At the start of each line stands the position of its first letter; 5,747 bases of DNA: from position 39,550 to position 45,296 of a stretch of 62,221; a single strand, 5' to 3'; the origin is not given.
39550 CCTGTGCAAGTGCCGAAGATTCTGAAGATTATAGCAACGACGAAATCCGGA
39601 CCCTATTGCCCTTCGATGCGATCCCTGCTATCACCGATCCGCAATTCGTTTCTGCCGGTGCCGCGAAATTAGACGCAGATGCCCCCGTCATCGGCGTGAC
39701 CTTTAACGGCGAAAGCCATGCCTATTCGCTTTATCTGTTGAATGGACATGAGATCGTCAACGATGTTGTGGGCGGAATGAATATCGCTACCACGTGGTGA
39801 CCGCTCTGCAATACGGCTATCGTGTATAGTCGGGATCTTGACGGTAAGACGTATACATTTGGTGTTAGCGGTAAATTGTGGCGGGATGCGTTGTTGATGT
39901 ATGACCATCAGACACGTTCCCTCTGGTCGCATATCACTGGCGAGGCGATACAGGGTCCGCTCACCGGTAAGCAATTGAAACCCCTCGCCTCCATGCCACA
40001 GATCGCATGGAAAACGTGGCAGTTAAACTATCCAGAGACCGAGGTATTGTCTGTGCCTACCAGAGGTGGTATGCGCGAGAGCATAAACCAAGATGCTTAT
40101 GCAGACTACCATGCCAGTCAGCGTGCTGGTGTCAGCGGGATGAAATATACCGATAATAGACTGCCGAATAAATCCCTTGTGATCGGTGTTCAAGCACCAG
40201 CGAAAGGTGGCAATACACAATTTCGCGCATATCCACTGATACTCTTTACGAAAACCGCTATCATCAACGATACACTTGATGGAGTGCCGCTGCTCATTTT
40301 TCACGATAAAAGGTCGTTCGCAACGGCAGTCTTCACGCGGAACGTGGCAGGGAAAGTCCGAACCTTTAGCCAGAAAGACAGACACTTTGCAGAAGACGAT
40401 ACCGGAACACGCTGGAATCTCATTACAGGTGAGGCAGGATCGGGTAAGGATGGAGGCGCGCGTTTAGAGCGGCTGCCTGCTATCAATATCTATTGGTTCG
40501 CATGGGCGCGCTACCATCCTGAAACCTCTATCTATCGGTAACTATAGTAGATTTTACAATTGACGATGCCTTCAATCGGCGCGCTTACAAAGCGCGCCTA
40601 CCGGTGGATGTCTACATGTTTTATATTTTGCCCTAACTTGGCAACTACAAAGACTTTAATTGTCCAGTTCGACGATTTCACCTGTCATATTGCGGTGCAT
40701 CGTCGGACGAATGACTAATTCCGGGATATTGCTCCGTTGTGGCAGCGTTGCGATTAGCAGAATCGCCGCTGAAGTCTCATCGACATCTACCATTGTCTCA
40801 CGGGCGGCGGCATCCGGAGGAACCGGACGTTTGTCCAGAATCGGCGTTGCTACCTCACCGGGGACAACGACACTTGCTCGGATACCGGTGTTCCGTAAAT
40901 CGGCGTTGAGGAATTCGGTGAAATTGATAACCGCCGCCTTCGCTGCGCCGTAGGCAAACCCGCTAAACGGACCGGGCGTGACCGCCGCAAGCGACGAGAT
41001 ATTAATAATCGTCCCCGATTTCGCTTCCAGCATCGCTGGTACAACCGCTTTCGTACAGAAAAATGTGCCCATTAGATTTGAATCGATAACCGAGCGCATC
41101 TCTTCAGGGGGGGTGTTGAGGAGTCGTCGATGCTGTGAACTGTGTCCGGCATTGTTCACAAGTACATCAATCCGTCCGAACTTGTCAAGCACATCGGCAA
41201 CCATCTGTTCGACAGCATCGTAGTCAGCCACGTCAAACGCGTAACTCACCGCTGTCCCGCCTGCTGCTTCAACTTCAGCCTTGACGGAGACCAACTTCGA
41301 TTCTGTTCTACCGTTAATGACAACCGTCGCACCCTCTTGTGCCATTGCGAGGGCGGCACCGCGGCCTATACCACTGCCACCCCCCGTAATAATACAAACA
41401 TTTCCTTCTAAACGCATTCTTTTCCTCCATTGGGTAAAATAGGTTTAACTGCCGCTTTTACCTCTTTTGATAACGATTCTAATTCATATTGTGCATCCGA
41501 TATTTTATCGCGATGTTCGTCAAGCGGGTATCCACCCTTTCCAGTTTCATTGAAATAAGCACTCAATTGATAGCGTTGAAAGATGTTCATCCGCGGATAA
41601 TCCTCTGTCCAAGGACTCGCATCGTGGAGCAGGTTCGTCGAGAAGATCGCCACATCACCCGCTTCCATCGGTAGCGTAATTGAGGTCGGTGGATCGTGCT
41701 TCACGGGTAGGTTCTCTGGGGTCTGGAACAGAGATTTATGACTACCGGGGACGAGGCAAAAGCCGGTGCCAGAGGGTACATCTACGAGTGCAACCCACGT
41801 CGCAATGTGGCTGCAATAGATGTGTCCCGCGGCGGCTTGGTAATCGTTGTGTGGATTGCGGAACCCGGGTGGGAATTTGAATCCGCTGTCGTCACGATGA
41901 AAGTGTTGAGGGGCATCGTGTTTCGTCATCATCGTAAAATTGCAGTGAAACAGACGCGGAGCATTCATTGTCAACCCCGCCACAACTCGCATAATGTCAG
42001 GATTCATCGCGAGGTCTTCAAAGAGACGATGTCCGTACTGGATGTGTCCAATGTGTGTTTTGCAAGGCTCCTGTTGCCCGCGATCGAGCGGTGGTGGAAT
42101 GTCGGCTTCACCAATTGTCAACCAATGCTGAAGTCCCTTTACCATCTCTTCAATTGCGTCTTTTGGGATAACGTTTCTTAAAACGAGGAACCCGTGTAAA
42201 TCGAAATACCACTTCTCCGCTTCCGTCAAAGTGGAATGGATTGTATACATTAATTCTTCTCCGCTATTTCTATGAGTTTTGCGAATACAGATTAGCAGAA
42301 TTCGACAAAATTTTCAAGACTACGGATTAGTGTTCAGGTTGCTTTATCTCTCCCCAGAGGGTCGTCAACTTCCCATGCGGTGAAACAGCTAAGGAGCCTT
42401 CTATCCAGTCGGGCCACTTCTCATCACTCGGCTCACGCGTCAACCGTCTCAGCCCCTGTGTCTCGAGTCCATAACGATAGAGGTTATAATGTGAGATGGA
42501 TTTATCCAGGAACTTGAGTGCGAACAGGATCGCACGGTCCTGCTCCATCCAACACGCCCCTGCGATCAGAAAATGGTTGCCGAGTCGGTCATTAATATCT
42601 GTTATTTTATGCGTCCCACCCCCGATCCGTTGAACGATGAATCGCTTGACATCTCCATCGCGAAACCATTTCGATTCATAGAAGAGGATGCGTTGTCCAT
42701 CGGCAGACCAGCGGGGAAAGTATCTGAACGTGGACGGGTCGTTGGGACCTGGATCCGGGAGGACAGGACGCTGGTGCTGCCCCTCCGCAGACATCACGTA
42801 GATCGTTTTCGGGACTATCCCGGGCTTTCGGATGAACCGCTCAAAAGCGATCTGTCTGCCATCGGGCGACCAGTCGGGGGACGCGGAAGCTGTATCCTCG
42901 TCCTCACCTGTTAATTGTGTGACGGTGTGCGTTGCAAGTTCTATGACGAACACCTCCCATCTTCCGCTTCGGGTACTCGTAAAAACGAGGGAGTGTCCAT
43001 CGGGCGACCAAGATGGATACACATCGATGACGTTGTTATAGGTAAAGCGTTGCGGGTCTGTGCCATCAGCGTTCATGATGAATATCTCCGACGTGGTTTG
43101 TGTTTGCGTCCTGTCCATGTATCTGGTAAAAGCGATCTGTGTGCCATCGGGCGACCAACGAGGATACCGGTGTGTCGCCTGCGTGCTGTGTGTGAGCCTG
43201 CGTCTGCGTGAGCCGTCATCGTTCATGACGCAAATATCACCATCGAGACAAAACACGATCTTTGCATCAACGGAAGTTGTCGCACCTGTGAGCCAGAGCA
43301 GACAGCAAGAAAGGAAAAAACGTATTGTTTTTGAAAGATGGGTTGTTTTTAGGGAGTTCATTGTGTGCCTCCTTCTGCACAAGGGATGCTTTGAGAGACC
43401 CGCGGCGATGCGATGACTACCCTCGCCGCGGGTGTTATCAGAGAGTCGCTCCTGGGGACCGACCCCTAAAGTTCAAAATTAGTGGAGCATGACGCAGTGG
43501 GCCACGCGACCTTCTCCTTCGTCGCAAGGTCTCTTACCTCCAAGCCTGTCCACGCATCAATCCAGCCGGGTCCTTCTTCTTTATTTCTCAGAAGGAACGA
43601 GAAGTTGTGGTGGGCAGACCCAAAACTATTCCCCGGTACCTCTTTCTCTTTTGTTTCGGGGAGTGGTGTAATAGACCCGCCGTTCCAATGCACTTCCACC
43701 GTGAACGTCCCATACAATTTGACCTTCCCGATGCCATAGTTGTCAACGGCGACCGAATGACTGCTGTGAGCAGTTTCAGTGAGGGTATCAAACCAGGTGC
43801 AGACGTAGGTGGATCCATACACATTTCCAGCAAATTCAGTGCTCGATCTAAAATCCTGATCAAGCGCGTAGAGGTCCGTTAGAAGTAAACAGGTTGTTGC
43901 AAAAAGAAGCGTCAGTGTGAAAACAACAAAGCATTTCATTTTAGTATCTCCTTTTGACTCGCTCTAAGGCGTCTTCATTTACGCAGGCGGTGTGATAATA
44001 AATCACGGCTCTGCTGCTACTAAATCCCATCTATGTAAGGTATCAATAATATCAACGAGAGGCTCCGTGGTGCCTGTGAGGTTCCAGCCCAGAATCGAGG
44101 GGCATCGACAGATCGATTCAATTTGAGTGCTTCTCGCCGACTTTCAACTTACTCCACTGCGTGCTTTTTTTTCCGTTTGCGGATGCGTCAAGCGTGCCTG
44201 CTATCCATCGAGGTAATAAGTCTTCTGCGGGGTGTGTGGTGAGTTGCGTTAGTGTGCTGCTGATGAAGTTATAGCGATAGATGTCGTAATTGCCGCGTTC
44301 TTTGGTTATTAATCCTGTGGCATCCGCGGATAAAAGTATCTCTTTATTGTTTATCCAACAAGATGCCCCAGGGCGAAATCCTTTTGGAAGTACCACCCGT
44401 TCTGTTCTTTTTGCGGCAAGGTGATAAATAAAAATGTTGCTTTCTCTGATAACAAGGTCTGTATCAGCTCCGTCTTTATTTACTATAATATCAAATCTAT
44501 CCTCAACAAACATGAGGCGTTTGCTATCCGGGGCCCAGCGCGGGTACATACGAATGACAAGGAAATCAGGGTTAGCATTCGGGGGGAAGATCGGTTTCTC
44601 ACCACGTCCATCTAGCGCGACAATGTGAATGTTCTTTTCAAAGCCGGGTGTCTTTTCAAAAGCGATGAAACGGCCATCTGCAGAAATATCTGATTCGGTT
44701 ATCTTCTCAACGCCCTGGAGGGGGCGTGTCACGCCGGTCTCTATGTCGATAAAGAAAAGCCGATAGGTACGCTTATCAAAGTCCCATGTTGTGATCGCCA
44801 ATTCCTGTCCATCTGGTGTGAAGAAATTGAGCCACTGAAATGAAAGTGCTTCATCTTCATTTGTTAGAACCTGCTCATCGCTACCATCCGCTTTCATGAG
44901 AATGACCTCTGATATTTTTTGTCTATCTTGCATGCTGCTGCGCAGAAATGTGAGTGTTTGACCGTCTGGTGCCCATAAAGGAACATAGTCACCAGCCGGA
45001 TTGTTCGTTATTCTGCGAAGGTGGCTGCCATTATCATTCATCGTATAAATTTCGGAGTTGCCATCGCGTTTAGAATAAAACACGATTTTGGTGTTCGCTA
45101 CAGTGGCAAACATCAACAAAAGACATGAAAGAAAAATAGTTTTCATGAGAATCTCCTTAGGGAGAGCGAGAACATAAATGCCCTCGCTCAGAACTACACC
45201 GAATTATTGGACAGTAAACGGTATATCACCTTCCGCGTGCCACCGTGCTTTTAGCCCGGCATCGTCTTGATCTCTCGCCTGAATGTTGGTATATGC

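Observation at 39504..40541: In-frame TGA replaces the first Cys of the conserved CPLC motif of a DUF3179 protein: candidate selenoprotein (UPLC)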

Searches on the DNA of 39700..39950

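Call 8: search_rna_families(source=window, start=39700, end=39950, threshold=evalue, max_evalue=10, show_alignments=3)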
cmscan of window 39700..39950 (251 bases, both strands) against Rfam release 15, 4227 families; matches with E-value up to 10: 1.
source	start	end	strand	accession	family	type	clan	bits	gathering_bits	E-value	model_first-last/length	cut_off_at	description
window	39853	39904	+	RF01194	sn2903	Gene; snRNA; snoRNA; CD-box;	CL00066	12.2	50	6.3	30-87/91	no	Small nucleolar RNA sn2903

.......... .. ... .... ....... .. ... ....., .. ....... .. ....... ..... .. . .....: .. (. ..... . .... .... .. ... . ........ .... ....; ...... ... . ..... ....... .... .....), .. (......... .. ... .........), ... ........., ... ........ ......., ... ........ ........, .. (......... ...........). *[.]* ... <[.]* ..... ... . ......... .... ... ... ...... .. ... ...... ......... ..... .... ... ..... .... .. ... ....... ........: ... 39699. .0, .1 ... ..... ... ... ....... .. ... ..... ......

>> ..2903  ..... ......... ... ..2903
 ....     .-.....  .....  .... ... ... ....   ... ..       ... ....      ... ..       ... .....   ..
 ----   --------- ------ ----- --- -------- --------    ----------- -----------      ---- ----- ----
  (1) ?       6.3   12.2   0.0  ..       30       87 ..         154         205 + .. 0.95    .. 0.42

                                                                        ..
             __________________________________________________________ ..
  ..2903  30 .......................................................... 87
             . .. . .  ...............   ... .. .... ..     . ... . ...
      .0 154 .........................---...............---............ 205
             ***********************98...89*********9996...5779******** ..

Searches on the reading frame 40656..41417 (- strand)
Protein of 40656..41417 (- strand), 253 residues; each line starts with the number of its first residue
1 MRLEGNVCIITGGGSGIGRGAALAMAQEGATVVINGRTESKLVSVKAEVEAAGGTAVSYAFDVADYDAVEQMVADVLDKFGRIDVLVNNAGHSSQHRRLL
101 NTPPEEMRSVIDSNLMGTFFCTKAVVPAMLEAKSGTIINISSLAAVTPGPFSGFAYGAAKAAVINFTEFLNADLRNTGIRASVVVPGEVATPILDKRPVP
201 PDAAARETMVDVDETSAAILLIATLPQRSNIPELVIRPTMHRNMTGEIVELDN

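Call 47: search_protein_families(library=pfam, proteins=[window:40656-41417:-], max_evalue=0.00001)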
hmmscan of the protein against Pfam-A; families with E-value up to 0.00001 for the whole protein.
window:40656-41417:- (253 aa): 3 families
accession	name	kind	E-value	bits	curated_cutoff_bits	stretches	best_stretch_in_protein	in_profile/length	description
PF00106.31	adh_short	-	3.2e-55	187.1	26.6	1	7-196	2-189/195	short chain dehydrogenase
PF13561.12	adh_short_C2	-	9.3e-44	150.2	27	1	15-198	6-185/236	Enoyl-(Acyl carrier protein) reductase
PF08659.16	KR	-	3e-13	50.5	22.6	1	8-183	3-172/180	KR domain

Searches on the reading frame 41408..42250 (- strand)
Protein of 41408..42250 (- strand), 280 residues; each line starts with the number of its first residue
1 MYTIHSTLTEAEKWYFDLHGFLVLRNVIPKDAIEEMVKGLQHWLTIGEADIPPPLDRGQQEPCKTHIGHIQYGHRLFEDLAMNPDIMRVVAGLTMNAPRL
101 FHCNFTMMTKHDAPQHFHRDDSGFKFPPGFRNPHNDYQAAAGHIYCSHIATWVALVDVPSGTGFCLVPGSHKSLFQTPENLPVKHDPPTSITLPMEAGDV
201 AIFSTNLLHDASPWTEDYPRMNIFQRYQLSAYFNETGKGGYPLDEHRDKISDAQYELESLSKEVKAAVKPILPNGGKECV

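Call 47: search_protein_families(library=pfam, proteins=[window:41408-42250:-], max_evalue=0.00001)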
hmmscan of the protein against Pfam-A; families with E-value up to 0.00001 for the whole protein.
window:41408-42250:- (280 aa): 1 family
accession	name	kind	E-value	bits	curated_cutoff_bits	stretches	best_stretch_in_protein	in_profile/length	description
PF05721.19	PhyH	-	9.3e-13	49.4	22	1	16-220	1-211/213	Phytanoyl-CoA dioxygenase (PhyH)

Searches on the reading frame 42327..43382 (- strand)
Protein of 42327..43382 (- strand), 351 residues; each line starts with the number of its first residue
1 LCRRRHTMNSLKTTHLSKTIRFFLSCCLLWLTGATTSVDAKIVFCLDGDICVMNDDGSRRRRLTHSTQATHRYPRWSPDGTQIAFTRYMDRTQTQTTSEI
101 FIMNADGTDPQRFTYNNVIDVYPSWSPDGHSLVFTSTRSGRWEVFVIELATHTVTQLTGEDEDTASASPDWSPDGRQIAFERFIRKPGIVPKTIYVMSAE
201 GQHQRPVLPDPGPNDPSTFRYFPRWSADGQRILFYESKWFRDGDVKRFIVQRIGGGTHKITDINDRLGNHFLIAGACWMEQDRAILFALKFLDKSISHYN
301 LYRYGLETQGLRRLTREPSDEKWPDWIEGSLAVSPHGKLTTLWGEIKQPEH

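Call 47: search_protein_families(library=pfam, proteins=[window:42327-43382:-], max_evalue=0.00001)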
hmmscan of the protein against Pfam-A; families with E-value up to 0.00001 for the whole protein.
window:42327-43382:- (351 aa): 2 families
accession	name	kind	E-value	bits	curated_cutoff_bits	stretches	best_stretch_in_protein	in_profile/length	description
PF07676.18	PD40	-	3.4e-25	87.8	20.9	1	112-146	3-38/38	WD40-like Beta Propeller Repeat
PF00930.27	DPPIV_N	-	1.3e-10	41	22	0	94-183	19-120/354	Dipeptidyl peptidase IV (DPP IV) N-terminal region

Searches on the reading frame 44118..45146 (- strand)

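Call 47: search_protein_families(library=pfam, proteins=[window:44118-45146:-], max_evalue=0.00001)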
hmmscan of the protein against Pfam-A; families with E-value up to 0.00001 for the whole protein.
window:44118-45146:- (342 aa): 1 family
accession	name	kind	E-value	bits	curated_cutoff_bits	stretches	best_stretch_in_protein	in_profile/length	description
PF07676.18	PD40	-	3.6e-16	59.1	20.9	0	43-69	1-27/38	WD40-like Beta Propeller Repeat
